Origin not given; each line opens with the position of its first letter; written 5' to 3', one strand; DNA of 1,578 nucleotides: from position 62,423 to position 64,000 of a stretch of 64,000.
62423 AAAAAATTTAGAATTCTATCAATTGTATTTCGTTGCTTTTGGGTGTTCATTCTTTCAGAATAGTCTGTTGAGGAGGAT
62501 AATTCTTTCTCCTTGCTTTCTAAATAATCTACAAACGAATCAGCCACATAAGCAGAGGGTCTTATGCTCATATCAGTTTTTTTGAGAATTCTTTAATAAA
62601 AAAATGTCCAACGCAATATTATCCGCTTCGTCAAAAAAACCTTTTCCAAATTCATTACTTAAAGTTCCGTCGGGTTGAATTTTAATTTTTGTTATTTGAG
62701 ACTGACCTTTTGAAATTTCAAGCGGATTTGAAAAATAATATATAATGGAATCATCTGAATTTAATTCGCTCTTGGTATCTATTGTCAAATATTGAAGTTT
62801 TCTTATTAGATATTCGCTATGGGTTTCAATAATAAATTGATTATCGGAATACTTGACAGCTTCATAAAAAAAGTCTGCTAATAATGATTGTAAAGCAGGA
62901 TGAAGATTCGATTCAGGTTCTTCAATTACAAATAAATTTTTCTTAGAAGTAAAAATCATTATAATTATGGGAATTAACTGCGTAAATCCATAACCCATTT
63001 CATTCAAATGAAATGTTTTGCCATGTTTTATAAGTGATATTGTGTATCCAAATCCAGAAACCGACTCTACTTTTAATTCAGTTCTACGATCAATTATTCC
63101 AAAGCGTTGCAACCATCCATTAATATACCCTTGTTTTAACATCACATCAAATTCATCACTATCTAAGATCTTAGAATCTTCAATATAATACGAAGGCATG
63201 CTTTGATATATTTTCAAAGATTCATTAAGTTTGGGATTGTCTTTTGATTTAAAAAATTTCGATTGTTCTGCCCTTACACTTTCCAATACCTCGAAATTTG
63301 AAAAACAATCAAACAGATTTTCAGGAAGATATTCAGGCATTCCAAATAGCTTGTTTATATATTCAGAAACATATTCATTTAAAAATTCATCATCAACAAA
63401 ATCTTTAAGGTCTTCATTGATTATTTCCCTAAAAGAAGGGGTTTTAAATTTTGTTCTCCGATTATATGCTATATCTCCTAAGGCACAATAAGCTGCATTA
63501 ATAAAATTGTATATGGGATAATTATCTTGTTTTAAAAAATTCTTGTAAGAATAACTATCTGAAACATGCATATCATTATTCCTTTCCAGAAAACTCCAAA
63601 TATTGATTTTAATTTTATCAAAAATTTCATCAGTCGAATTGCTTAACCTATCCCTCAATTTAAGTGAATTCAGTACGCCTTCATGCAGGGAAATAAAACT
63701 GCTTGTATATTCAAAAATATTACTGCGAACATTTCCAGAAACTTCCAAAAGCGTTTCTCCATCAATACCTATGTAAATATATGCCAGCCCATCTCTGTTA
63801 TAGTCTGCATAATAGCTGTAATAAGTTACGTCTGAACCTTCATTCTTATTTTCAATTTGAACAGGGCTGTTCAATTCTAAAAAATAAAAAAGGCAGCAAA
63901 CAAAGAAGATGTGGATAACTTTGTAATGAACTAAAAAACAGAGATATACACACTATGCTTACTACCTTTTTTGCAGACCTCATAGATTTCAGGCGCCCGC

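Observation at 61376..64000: AT-rich two-gene cassette: P-loop-less ABC/AAA_21-like ATPase + unknown 346-aa partner (candidate undescribed defense or abortive-infection-like module)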

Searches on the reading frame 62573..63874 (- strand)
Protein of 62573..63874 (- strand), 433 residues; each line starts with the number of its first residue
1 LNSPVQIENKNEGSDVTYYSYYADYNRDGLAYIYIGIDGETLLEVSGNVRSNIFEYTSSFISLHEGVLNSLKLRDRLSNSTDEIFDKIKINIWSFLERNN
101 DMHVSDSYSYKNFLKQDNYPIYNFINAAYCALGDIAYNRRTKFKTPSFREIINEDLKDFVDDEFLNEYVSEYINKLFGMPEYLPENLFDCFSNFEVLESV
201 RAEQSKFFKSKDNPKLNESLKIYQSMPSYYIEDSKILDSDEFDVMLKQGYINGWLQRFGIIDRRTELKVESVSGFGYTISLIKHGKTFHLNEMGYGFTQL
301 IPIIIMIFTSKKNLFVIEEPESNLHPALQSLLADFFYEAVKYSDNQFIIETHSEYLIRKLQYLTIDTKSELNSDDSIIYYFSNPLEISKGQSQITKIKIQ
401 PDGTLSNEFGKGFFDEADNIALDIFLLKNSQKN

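Call 7: search_protein_families(library=pfam, proteins=[window:62573-63874:-], max_evalue=1)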
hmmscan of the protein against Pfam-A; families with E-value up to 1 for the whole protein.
window:62573-63874:- (433 aa): 3 families
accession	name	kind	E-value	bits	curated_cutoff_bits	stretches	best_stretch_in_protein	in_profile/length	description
PF13175.12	AAA_15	-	1.4e-20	74.7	32.1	1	109-357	121-374/374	AAA ATPase domain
PF13304.12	AAA_21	-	7.8e-17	62.7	27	1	227-357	166-303/304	AAA domain, putative AbiEii toxin, Type IV TA system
PF12476.13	DUF3696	-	3.3e-07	30.9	22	1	371-419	1-47/52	Protein of unknown function (DUF3696)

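Call 8: search_protein_families(library=padloc, proteins=[window:62573-63874:-], max_evalue=1)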
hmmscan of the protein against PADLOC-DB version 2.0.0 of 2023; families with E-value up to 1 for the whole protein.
window:62573-63874:- (433 aa): 73 families (the best 25 are shown)
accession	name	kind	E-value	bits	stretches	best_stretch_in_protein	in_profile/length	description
PDLC03878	NsnB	-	3.7e-35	120.3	1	122-419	107-337/345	-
PDLC04707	PDC-M55A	-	2e-20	71.2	1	278-416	261-401/421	-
PDLC04148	HEC-03B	-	2.2e-20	71.1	1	248-421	273-442/458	-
PDLC02979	AriA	-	1e-19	69.6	1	107-357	127-373/373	-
PDLC02980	AriA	-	3e-16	58.2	1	246-357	185-303/304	-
PDLC00082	GajA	-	7.2e-10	35.9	1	312-382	373-443/694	AAA ATPase domain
PDLC04033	PD-T4-4_A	-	2.5e-09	34.8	1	305-365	319-378/460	-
PDLC04176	HEC-01A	-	3.8e-09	34.4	1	298-361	261-325/371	-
PDLC02335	AbiLi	-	8.7e-09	32.9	1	151-360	130-243/326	AbiLi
PDLC04032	PD-T4-4_A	-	1.1e-08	32.5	1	300-361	335-395/474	-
PDLC04664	PDC-M47A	-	2.9e-08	31.1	1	310-365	320-374/461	-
PDLC00289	PtuA1|PtuA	-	3.7e-08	30.8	1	86-359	62-294/404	AAA ATPase domain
PDLC02981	AriAB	-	3.7e-08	30.5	1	283-358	300-378/694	-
PDLC02336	AbiLi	-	3.8e-08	31.3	1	285-363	221-299/340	AbiLi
PDLC04177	HEC-01A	-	3.8e-08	30.7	1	303-361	288-344/393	-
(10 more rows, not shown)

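Call 9: search_protein_families(library=ncbifam, proteins=[window:62573-63874:-], max_evalue=1)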
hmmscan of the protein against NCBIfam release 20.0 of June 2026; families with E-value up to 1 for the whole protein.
window:62573-63874:- (433 aa): 1 family
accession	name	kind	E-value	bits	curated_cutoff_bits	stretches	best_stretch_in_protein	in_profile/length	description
NF047739.1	antiphage_MADS3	equivalog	0.19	10.8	420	1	309-359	334-381/427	methylation-associated defense system AAA family ATPase MAD3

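Call 11: find_encoding_contigs(protein=window:62573-63874:-, flank=10000, max_places=6)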
Protein window:62573-63874:- (433 aa): no gene with exactly this product is on record in the collection.

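Call 12: find_homologous_proteins(query=window:62573-63874:-)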
Query window:62573-63874:- (433 aa): 1417 proteins with E <= 0.001 among 5850 candidates; the best 120 are listed.
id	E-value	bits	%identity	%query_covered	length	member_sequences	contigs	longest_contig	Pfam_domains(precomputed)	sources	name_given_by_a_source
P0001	7.9e-284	959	100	100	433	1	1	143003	PF12476.14,PF13175.13,PF13304.13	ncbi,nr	ncbi:MAG TPA: DUF3696 domain-containing protein [Parafilimonas sp.]|nr:DUF3696 domain-containing pro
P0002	2.5e-131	457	52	99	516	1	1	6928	PF12476.14,PF13175.13,PF13476.13,PF13304.13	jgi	jgi:predicted ATPase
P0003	2.5e-120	420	48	99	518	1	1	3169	PF12476.14,PF13175.13,PF13304.13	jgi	jgi:predicted ATPase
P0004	2.6e-112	394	47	97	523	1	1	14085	PF12476.14,PF13175.13,PF13304.13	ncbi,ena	-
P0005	7.3e-99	350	43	99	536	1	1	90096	PF12476.14,PF11398.15,PF13175.13,PF13476.13,PF02463.26,PF13304.13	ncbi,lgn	-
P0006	8.8e-97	343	44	96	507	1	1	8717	PF12476.14,PF11398.15,PF13175.13,PF02463.26,PF13304.13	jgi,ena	-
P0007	6.1e-90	320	56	66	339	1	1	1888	PF12476.14,PF13175.13,PF13304.13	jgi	jgi:AAA15 family ATPase/GTPase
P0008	5.6e-54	202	34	96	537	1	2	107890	PF12476.14,PF13175.13,PF13304.13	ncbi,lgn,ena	-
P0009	1.7e-53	200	35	96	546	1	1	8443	PF12476.14,PF13175.13,PF13304.13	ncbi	-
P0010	1.7e-53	200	42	67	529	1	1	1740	PF12476.14,PF13175.13,PF13476.13,PF02463.26,PF13304.13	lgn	-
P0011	2.1e-53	200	34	94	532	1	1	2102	PF13175.13,PF13304.13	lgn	-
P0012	2.5e-52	196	36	91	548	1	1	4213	PF13175.13,PF02463.26,PF13304.13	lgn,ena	-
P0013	1.5e-51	194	35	95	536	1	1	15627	PF13175.13,PF13304.13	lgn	-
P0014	2.9e-50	190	35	97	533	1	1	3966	PF12476.14,PF13175.13,PF02463.26,PF13304.13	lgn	-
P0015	2.1e-49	187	40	64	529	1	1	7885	PF12476.14,PF13175.13,PF13555.13,PF02463.26,PF13304.13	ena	-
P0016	4.2e-49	186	32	91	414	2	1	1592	PF12476.14,PF13175.13,PF13304.13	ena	-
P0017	2.1e-48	184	42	61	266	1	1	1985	PF12476.14,PF13175.13,PF13304.13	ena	-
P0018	1.4e-47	181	39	64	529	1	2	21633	PF12476.14,PF13175.13,PF13555.13,PF02463.26,PF13304.13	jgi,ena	jgi:predicted ATPase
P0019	1.8e-47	180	53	42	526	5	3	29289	PF12476.14,PF11398.15,PF13175.13,PF02463.26,PF13304.13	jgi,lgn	jgi:predicted ATPase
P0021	6.6e-47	179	41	65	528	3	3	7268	PF12476.14,PF11398.15,PF13175.13,PF02463.26,PF13304.13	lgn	-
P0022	3.6e-46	176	38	76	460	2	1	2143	PF12476.14,PF13175.13,PF13304.13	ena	-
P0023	3.9e-46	176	51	42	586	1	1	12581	PF12476.14,PF11398.15,PF13175.13,PF13304.13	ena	-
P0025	1.6e-45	174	33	99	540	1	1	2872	PF12476.14,PF13175.13,PF13304.13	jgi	-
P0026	1.8e-45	174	39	67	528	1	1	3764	PF12476.14,PF13175.13,PF02463.26,PF13304.13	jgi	-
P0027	2.0e-45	174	32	96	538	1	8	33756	PF12476.14,PF13175.13,PF13304.13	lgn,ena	-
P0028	2.4e-45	173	34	86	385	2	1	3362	PF12476.14,PF13175.13,PF13304.13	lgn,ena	-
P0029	2.4e-45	173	43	57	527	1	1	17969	PF12476.14,PF11398.15,PF13175.13,PF02463.26,PF13304.13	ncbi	-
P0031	9.2e-45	172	31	96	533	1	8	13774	PF12476.14,PF13175.13,PF13476.13,PF02463.26,PF13304.13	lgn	-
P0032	1.6e-44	171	34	94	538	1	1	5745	PF12476.14,PF13175.13,PF13476.13,PF02463.26,PF13304.13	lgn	-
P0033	3.4e-44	170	42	55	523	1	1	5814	PF12476.14,PF13175.13,PF13555.13,PF02463.26,PF13304.13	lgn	-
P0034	3.5e-44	170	50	42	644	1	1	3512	PF12476.14,PF13175.13,PF13304.13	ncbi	-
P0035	4.4e-44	169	44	46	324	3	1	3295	PF12476.14,PF13175.13,PF13304.13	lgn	-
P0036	5.0e-44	169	48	45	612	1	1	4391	PF12476.14,PF13175.13,PF02463.26,PF13304.13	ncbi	ncbi:MAG: DUF3696 domain-containing protein [Ferruginibacter sp.]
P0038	2.3e-43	167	41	58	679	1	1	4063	PF12476.14,PF13175.13,PF13476.13,PF13304.13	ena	-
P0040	6.2e-43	166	44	56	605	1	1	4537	PF12476.14,PF13175.13,PF13476.13,PF13555.13,PF02463.26,PF13304.13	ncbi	-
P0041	7.1e-43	165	43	46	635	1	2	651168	PF12476.14,PF13175.13,PF13304.13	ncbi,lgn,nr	ncbi:MAG: DUF3696 domain-containing protein [Chitinophagaceae bacterium]|nr:DUF3696 domain-containin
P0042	1.6e-42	164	32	87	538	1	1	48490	PF12476.14,PF13175.13,PF13304.13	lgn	-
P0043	3.5e-42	163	50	40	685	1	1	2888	PF12476.14,PF13175.13,PF13476.13,PF02463.26,PF13304.13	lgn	-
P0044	3.9e-42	163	40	58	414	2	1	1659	PF12476.14,PF13175.13,PF13304.13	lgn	-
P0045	5.6e-42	162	49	42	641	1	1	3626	PF12476.14,PF13175.13,PF13304.13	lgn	-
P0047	8.1e-42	162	44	50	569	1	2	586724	PF12476.14,PF13175.13,PF02463.26,PF13304.13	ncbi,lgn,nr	ncbi:MAG: DUF3696 domain-containing protein [Flavobacteriales bacterium]|nr:DUF3696 domain-containin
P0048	9.7e-42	162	45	42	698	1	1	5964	PF12476.14,PF13175.13,PF02463.26,PF13304.13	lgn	-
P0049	9.7e-42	162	42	55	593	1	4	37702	PF12476.14,PF11398.15,PF13175.13,PF13304.13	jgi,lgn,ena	-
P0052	2.0e-41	161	45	45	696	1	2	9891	PF12476.14,PF13175.13,PF02463.26,PF13304.13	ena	-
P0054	5.3e-41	159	49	42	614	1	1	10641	PF12476.14,PF13175.13,PF13304.13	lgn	-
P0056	9.4e-41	158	41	50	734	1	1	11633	PF12476.14,PF13175.13,PF13304.13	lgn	-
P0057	1.1e-40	158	37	61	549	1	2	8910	PF12476.14,PF13175.13,PF13476.13,PF02463.26,PF13304.13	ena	-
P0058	1.2e-40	158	38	65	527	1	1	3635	PF12476.14,PF13175.13,PF13304.13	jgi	jgi:predicted ATPase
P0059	1.5e-40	158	39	62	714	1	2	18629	PF12476.14,PF13175.13,PF13476.13,PF02463.26,PF13304.13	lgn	-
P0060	1.5e-40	158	37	66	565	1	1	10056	PF12476.14,PF13175.13,PF02463.26,PF13304.13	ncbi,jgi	jgi:predicted ATPase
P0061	1.9e-40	157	47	42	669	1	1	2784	PF12476.14,PF13175.13,PF13304.13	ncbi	-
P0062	2.2e-40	157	48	43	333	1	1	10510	PF12476.14,PF13175.13,PF13304.13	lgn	-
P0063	2.7e-40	157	41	58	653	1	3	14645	PF12476.14,PF13175.13,PF13476.13,PF13555.13,PF02463.26,PF13304.13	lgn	-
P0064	2.9e-40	157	47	41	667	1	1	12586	PF12476.14,PF13175.13,PF02463.26,PF13304.13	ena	-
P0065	3.2e-40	157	35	80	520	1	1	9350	PF12476.14,PF11398.15,PF13175.13,PF02463.26,PF13304.13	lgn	-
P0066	4.1e-40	156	47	42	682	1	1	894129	PF12476.14,PF11398.15,PF13175.13,PF02463.26,PF13304.13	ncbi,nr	ncbi:MAG: DUF3696 domain-containing protein [Bacteroidetes bacterium]|nr:DUF3696 domain-containing p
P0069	7.1e-40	155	48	43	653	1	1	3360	PF12476.14,PF13175.13,PF02463.26,PF13304.13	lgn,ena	-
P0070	7.7e-40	155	47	42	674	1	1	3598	PF12476.14,PF13175.13,PF02463.26,PF13304.13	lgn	-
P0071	8.9e-40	155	38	67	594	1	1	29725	PF12476.14,PF13175.13,PF13304.13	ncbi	-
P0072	8.9e-40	155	48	42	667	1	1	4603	PF12476.14,PF13175.13,PF02463.26,PF13304.13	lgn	-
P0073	9.7e-40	155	47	42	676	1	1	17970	PF12476.14,PF13175.13,PF13304.13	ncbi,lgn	-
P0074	1.0e-39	155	39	55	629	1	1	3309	PF12476.14,PF13175.13,PF13476.13,PF02463.26,PF13304.13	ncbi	-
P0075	1.1e-39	155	38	57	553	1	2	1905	PF12476.14,PF13175.13,PF13476.13,PF02463.26,PF13304.13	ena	-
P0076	1.4e-39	154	40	54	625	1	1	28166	PF12476.14,PF13175.13,PF02463.26,PF13304.13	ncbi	-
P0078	1.7e-39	154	47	40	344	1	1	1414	PF12476.14,PF13175.13,PF13304.13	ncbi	-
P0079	1.8e-39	154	31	94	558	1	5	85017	PF12476.14,PF13175.13,PF13304.13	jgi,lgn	jgi:predicted ATPase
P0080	2.1e-39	154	42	58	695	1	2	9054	PF12476.14,PF11398.15,PF13175.13,PF02463.26,PF13304.13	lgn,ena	-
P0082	3.2e-39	153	48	45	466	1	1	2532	PF12476.14,PF13175.13,PF13304.13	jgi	jgi:hypothetical protein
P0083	3.5e-39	153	38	66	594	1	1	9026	PF12476.14,PF11398.15,PF13175.13,PF13476.13,PF13555.13,PF02463.26,PF13304.13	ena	-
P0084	3.9e-39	153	44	45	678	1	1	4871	PF12476.14,PF13175.13,PF13304.13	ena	-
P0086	5.2e-39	153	43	55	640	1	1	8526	PF12476.14,PF11398.15,PF13175.13,PF02463.26,PF13304.13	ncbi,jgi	jgi:predicted ATPase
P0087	5.7e-39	152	52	37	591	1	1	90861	PF12476.14,PF13175.13,PF02463.26,PF13304.13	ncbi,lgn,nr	ncbi:MAG: DUF3696 domain-containing protein [Sediminibacterium sp.]|nr:DUF3696 domain-containing pro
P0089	6.3e-39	152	47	43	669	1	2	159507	PF12476.14,PF13175.13,PF13304.13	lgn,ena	-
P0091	9.9e-39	152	47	43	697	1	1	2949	PF12476.14,PF13175.13,PF13476.13,PF02463.26,PF13304.13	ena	-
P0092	1.2e-38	151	46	43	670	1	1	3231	PF12476.14,PF13175.13,PF02463.26,PF13304.13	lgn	-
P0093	1.4e-38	151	43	42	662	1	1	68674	PF12476.14,PF13175.13,PF13476.13,PF02463.26,PF13304.13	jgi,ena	-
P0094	1.5e-38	151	35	73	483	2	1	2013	PF12476.14,PF13175.13,PF13476.13,PF13555.13,PF02463.26,PF13304.13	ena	-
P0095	1.5e-38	151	41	54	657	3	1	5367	PF12476.14,PF13175.13,PF13304.13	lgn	-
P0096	1.6e-38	151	49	42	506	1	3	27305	PF12476.14,PF13175.13,PF02463.26,PF13304.13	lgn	-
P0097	1.6e-38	151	36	54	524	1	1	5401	PF12476.14,PF13175.13,PF13304.13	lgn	-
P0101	2.5e-38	150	49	42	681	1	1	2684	PF12476.14,PF13175.13,PF13304.13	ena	-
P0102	3.1e-38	150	37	60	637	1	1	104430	PF12476.14,PF13175.13,PF13304.13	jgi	jgi:AAA15 family ATPase/GTPase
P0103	3.1e-38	150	39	67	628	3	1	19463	PF12476.14,PF13175.13,PF13304.13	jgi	jgi:hypothetical protein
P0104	3.2e-38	150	45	42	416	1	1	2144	PF12476.14,PF13175.13,PF13304.13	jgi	jgi:predicted ATP-dependent endonuclease of OLD family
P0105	3.4e-38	150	41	57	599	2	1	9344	PF12476.14,PF13175.13,PF13476.13,PF02463.26,PF13304.13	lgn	-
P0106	4.1e-38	150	38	62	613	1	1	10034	PF12476.14,PF13175.13,PF13476.13,PF13304.13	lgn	-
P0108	5.4e-38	149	46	42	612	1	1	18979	PF12476.14,PF13175.13,PF13476.13,PF02463.26,PF13304.13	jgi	jgi:AAA15 family ATPase/GTPase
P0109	6.3e-38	149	49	36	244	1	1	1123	PF12476.14,PF13175.13,PF13304.13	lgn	-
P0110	7.4e-38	149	39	55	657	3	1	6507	PF12476.14,PF13175.13,PF13304.13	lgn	-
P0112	9.3e-38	148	45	39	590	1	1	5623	PF12476.14,PF13175.13,PF13555.13,PF02463.26,PF13304.13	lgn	-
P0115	1.4e-37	148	43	50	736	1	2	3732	PF12476.14,PF11398.15,PF13175.13,PF02463.26,PF13304.13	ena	-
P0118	2.0e-37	147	41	55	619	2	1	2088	PF12476.14,PF13175.13,PF13304.13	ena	-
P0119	2.3e-37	147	47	41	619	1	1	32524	PF12476.14,PF11398.15,PF13175.13,PF02463.26,PF13304.13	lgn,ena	-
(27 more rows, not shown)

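Call 47: search_protein_families(library=padloc, proteins=[P0002, P0005, P0008], max_evalue=1e-10)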
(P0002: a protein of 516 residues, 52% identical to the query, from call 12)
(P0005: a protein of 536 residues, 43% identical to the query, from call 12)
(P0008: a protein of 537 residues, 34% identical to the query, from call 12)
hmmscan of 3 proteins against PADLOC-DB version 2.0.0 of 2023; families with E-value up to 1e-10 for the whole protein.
P0002 (516 aa): 46 families (the best 25 are shown)
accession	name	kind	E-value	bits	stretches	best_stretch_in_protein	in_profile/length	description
PDLC03878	NsnB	-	6.9e-53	178.6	1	12-502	6-337/345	-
PDLC04707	PDC-M55A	-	5.2e-35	119.2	2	367-499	270-401/421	-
PDLC02979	AriA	-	2.5e-31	107.8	1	11-440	6-373/373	-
PDLC04148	HEC-03B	-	2.7e-31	107.1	1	316-499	258-437/458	-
PDLC02335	AbiLi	-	1.7e-22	78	1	7-443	49-243/326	AbiLi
PDLC02980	AriA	-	6.1e-22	77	1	30-440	1-303/304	-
PDLC04611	PDC-M38A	-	1.2e-15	56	0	11-87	5-81/383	-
PDLC02336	AbiLi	-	1.3e-15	55.8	0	364-448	217-301/340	AbiLi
PDLC04176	HEC-01A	-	1.4e-15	55.5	0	393-444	275-325/371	-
PDLC04177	HEC-01A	-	4.6e-15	53.5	0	391-444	292-344/393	-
PDLC04182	HEC-01A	-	7.4e-15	52.8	0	396-444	307-355/406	-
PDLC04135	mad3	-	1.3e-14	52.5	1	7-442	1-329/374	mads_3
PDLC04178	HEC-01A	-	2e-14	51.5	0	395-440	288-331/399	-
PDLC00091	GajA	-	4e-14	50.4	0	396-439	298-341/627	AAA ATPase domain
PDLC02981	AriAB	-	4e-14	50.2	0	392-442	328-379/694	-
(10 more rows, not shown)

P0005 (536 aa): 58 families (the best 25 are shown)
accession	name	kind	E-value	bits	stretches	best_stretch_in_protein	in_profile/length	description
PDLC03878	NsnB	-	8e-53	178.4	2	328-522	149-337/345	-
PDLC04707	PDC-M55A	-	1.5e-37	127.6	2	385-519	268-401/421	-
PDLC04148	HEC-03B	-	7.5e-34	115.5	1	356-523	278-441/458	-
PDLC02979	AriA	-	1.1e-33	115.5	1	8-460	3-373/373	-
PDLC02980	AriA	-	7.2e-23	80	1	30-460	1-303/304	-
PDLC02335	AbiLi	-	5.3e-22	76.3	1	6-463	48-243/326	AbiLi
PDLC04611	PDC-M38A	-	3.5e-21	74.1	0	10-63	4-57/383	-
PDLC04176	HEC-01A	-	3.3e-19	67.5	0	10-183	5-169/371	-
PDLC04608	PDC-M38A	-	1.5e-18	65.6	0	381-462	237-318/367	-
PDLC04178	HEC-01A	-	1.1e-17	62.2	0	6-169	7-156/399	-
PDLC02336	AbiLi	-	7e-17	60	0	10-162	4-137/340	AbiLi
PDLC02981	AriAB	-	7e-17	59.3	0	412-461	328-378/694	-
PDLC04135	mad3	-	1.2e-16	59.2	1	7-462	1-329/374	mads_3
PDLC04182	HEC-01A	-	1.9e-16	58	0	6-154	2-142/406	-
PDLC02358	Old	-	2.1e-16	57.8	1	7-94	3-86/578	Old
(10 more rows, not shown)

P0008 (537 aa): 20 families
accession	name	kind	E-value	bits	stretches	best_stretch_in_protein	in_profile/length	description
PDLC03878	NsnB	-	2.8e-45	153.6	1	8-530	2-344/345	-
PDLC04707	PDC-M55A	-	3e-33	113.4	1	374-520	258-401/421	-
PDLC04148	HEC-03B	-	1.8e-24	84.6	1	381-520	306-436/458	-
PDLC02979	AriA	-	2e-23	81.8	1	11-463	6-373/373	-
PDLC02980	AriA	-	2e-20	72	1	30-463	1-303/304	-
PDLC04176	HEC-01A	-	1.3e-14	52.3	0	411-467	275-325/371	-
PDLC04178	HEC-01A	-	7.8e-14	49.5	0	7-179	8-158/399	-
PDLC04177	HEC-01A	-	3.9e-13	47.2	0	11-54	8-52/393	-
PDLC02335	AbiLi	-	5.5e-13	46.7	1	8-466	50-243/326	AbiLi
PDLC04033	PD-T4-4_A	-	1.9e-12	45.2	0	405-469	318-376/460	-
PDLC04179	HEC-01A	-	4.8e-12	43.7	0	12-197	6-176/459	-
PDLC00065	GajA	-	8.4e-12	42.6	0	393-504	305-411/670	AAA ATPase domain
PDLC04214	HEC-02A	-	1.2e-11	42.5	0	401-474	225-293/338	-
PDLC04182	HEC-01A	-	1.2e-11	42.2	0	8-98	4-96/406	-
PDLC00096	GajA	-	2.1e-11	41.2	0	383-462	255-336/630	AAA ATPase domain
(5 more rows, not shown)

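Call 65: find_encoding_contigs(protein=P0008, flank=5000, max_places=1)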
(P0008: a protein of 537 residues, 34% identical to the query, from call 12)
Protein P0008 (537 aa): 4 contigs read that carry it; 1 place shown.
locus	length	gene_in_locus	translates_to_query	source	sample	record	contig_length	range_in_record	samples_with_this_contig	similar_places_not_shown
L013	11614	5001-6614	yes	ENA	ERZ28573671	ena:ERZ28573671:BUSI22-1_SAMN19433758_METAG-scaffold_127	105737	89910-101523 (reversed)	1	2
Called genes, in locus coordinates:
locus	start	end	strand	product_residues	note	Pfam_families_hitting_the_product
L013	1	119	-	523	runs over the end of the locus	PF00890:FAD_binding_2 (faint), PF01266:DAO, PF01946:Thi4 (faint), PF12831:FAD_oxidored (weak), PF16901:DAO_C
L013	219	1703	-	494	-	PF00370:FGGY_N, PF02782:FGGY_C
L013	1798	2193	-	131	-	PF18762:Kinase-PolyVal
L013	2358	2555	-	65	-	-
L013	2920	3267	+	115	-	-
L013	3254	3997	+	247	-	PF06414:Zeta_toxin (faint)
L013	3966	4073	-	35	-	-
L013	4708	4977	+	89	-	-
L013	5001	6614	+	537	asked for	PF13175:AAA_15, PF13304:AAA_21, PF12476:DUF3696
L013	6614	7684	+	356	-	-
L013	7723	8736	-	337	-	PF13280:WYL, PF25583:WCX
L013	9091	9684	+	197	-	-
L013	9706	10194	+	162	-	-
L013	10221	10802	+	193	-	PF07998:Peptidase_M54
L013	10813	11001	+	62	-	-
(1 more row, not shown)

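Call 66: find_encoding_contigs(protein=P0041, flank=5000, max_places=1)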
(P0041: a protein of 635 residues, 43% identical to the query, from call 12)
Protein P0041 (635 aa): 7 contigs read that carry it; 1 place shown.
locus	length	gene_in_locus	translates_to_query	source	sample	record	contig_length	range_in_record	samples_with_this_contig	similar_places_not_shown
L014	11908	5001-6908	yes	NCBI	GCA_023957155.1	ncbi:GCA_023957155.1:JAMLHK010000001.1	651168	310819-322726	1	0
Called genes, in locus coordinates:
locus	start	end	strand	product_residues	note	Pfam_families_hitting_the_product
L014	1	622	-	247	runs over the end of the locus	PF06439:3keto-disac_hyd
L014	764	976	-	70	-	-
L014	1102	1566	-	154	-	-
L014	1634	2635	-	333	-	PF13280:WYL, PF25583:WCX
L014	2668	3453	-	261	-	PF04383:KilA-N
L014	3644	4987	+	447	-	PF05970:PIF1, PF13086:AAA_11 (faint), PF13604:AAA_30, PF01443:Viral_helicase1 (faint), PF09848:SLFN-g3_helicase (faint), PF13245:AAA_19, PF13538:UvrD_C_2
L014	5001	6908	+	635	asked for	PF13175:AAA_15, PF13304:AAA_21, PF12476:DUF3696 (weak)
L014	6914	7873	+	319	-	-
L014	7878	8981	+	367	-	-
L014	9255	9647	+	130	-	-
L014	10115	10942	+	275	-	PF00582:Usp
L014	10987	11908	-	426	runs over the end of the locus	PF14289:DUF4369 (faint), PF00578:AhpC-TSA, PF08534:Redoxin, PF00085:Thioredoxin (weak), PF13098:Thioredoxin_2 (weak), PF13905:Thioredoxin_8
